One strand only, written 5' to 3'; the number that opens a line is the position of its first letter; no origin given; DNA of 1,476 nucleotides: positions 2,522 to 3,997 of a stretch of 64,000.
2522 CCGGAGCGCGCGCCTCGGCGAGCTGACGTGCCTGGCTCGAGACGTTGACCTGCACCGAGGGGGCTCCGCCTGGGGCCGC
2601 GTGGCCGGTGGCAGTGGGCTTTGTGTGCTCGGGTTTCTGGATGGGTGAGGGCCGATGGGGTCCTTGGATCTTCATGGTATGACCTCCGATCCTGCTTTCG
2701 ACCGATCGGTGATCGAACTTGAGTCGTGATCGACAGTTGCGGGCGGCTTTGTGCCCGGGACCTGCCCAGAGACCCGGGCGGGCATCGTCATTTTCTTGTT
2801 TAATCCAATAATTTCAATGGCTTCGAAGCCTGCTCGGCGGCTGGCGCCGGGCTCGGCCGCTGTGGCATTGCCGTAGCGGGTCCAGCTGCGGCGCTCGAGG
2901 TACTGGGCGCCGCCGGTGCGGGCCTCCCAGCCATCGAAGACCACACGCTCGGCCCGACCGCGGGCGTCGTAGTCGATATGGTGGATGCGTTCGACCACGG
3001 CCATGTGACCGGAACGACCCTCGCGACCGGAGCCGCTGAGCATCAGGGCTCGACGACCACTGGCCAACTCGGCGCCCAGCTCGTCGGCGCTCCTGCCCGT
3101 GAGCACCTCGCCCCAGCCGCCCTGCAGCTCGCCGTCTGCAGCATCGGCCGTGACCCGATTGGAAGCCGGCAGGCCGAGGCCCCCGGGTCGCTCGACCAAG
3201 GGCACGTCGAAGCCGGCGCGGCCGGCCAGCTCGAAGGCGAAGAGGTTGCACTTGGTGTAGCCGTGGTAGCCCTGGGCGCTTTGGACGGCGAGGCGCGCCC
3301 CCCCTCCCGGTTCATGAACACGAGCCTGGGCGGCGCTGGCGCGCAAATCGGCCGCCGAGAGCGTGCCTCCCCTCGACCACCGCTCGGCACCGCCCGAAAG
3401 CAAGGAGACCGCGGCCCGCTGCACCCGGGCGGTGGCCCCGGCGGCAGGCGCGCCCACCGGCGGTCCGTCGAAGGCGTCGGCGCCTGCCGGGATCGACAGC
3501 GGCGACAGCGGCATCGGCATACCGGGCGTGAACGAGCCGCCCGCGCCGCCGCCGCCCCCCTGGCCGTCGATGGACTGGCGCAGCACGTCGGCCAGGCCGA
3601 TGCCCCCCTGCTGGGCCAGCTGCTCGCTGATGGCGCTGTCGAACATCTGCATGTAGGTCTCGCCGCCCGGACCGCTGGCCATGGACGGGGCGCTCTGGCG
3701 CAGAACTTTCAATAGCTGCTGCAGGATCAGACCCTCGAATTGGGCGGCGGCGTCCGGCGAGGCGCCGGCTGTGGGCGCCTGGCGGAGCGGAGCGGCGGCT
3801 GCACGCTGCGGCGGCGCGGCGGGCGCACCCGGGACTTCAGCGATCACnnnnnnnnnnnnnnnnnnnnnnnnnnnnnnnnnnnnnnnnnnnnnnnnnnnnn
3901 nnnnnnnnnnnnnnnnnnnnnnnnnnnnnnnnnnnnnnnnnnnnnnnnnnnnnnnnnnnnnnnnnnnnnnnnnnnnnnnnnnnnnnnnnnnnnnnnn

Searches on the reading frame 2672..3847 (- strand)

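Call 10: search_protein_families(library=pfam, proteins=[window:2672-3847:-])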
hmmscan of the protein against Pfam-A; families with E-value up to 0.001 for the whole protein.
window:2672-3847:- (391 aa): 1 family
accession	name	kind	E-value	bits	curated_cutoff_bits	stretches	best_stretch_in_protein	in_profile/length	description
PF10135.14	Rod-binding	-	5.4e-08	33.7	25.1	1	56-89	13-48/51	Rod binding protein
